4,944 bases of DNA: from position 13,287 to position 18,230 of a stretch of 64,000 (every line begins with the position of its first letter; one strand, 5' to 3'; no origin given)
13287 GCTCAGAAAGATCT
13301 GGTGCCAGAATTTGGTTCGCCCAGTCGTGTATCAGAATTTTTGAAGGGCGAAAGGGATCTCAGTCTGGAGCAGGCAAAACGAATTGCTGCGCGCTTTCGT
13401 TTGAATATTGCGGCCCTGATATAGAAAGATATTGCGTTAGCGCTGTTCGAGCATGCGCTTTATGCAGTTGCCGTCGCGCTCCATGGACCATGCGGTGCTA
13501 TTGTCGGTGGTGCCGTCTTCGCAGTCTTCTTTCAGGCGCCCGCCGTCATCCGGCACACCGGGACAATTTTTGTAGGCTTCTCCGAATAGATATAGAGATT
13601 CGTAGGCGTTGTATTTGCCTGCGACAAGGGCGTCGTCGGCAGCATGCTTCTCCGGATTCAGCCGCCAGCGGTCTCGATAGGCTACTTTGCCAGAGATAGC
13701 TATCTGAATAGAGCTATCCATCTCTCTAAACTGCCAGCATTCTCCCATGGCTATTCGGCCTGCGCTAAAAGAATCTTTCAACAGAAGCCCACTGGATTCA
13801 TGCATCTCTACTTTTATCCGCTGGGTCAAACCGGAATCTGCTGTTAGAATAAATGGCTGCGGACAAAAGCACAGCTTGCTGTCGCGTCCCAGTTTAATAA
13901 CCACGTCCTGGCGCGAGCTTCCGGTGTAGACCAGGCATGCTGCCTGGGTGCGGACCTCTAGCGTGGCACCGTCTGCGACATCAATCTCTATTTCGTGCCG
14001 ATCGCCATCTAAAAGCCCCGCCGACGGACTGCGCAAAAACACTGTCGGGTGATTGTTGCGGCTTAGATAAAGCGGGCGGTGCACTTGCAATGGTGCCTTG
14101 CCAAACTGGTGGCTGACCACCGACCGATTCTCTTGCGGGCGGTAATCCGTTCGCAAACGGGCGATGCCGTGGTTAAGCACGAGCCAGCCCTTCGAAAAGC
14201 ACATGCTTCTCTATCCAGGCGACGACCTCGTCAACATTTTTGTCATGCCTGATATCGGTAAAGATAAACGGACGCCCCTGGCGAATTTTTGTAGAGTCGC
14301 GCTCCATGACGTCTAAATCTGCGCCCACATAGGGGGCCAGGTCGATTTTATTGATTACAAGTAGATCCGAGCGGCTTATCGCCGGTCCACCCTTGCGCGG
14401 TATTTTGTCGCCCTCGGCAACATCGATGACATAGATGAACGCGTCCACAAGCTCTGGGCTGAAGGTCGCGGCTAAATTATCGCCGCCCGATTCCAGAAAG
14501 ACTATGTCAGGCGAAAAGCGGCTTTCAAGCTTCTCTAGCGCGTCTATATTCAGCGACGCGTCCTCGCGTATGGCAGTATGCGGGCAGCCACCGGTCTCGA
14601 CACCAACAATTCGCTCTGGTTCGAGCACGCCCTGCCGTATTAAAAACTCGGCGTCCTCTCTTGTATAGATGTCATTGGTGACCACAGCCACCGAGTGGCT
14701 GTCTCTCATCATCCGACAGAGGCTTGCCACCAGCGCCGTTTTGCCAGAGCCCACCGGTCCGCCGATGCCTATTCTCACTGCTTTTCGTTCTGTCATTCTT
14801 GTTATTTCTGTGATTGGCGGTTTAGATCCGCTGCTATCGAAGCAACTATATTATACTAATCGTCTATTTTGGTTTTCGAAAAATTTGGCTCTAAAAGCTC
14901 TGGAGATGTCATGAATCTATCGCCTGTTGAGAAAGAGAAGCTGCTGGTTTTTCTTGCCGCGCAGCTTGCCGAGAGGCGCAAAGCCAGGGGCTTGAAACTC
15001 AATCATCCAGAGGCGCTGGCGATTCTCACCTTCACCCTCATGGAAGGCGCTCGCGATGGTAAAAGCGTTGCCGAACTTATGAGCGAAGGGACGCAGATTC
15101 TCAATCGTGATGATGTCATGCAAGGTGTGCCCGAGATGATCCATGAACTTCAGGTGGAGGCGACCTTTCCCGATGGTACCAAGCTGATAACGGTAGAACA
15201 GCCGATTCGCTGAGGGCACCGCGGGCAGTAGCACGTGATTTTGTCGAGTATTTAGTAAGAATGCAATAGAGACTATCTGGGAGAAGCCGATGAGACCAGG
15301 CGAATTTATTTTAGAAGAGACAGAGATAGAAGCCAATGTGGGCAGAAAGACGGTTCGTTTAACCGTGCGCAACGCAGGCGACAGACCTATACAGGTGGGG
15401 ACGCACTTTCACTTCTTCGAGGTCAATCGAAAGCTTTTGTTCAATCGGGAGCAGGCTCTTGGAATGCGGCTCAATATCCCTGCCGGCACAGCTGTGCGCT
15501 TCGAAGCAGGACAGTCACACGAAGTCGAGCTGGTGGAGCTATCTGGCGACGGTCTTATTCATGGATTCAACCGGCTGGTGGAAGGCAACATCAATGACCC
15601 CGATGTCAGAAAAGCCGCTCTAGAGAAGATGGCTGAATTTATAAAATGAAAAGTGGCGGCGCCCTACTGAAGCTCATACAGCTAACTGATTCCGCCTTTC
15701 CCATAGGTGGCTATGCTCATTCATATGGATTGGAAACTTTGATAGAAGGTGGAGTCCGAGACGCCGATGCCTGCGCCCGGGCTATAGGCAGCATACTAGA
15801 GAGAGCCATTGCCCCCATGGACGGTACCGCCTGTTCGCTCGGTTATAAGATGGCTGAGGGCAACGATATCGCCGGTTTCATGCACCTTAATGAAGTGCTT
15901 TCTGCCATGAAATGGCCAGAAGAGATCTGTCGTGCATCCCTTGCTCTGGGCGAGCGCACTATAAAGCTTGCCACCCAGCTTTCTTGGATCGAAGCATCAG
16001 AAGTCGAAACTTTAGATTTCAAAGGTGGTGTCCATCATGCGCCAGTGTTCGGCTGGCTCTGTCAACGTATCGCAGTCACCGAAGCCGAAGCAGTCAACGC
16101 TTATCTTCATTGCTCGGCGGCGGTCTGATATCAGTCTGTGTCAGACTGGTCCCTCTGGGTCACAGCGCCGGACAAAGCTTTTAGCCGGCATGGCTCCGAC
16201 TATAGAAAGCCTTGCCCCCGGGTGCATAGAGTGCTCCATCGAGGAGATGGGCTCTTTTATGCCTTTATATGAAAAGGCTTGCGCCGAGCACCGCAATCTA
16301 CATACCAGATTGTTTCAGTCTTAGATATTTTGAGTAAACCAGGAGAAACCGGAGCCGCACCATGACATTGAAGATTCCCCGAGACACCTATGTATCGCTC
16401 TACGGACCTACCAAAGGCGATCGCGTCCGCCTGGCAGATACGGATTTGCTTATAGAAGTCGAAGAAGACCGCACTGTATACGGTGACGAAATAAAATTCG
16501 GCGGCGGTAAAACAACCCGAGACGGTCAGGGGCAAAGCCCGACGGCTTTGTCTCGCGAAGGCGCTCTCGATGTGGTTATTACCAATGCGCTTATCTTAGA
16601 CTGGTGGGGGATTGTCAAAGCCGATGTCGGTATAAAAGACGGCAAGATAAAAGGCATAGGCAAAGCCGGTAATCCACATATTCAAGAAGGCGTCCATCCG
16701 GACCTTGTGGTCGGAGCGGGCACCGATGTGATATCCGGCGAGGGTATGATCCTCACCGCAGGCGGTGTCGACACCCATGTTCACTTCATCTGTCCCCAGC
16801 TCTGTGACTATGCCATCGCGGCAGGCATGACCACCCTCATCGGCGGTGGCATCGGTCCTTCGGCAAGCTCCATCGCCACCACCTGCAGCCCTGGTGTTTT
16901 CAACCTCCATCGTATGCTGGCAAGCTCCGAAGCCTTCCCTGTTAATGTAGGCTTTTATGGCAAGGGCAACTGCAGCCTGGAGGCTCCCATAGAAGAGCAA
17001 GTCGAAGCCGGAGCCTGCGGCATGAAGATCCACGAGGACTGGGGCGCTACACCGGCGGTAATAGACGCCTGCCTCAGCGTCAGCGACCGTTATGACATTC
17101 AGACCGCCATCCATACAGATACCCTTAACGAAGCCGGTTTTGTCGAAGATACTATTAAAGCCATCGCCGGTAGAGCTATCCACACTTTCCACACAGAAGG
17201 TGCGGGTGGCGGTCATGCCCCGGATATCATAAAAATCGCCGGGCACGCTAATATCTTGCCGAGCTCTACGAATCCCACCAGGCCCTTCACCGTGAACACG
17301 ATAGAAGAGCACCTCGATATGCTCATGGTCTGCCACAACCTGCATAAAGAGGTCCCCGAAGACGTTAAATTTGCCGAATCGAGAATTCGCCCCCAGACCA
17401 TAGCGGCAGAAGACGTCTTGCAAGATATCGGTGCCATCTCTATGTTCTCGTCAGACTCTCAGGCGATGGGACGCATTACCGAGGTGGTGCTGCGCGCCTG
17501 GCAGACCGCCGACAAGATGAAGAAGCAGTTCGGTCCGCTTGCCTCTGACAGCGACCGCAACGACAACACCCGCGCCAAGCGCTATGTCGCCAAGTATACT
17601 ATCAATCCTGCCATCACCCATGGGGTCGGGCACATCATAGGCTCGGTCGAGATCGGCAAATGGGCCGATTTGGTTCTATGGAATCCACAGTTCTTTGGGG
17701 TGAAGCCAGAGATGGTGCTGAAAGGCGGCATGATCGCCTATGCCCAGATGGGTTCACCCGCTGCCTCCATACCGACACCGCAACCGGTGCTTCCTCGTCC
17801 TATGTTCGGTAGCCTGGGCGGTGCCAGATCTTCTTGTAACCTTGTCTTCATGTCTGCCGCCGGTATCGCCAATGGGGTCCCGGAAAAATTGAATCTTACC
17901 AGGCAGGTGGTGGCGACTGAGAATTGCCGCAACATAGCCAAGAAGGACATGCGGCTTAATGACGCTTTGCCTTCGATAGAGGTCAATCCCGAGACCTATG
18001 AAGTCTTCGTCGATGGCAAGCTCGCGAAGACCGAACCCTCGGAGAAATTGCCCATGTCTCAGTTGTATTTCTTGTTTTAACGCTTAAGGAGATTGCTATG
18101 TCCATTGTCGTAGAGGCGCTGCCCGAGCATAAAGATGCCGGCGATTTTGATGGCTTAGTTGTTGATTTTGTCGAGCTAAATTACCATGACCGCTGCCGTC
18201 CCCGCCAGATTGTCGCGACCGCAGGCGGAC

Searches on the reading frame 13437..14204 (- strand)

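Call 75: search_protein_families(library=pfam, proteins=[window:13437-14204:-], max_evalue=0.001)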
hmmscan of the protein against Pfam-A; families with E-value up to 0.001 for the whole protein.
window:13437-14204:- (255 aa): 1 family
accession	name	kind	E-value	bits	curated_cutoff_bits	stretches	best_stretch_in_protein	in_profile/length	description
PF01774.22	UreD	-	3.5e-37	128.9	27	1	57-210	2-158/201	UreD urease accessory protein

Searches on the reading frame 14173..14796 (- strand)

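Call 75: search_protein_families(library=pfam, proteins=[window:14173-14796:-], max_evalue=0.001)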
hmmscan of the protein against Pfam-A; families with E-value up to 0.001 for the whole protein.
window:14173-14796:- (207 aa): 2 families
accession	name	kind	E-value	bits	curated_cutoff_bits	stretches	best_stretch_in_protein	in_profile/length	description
PF02492.25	cobW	-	1.2e-40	139.5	20.7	1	9-178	3-179/180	CobW/HypB/UreG, nucleotide-binding domain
PF03308.22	MeaB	-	0.00012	21.6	23.1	0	5-42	32-70/273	Methylmalonyl Co-A mutase-associated GTPase MeaB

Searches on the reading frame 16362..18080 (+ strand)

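Call 75: search_protein_families(library=pfam, proteins=[window:16362-18080:+], max_evalue=0.001)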
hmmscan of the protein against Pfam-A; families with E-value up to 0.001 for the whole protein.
window:16362-18080:+ (572 aa): 3 families
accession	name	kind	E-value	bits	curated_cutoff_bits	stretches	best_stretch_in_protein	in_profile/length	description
PF01979.26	Amidohydro_1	-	1.8e-73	248.2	25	1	130-458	1-340/345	Amidohydrolase family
PF00449.26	Urease_alpha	-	3.5e-54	182.7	23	1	4-124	2-121/121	Urease alpha-subunit, N-terminal domain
PF07969.17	Amidohydro_3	-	6.9e-09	36.1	29.7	1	295-458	312-470/472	Amidohydrolase family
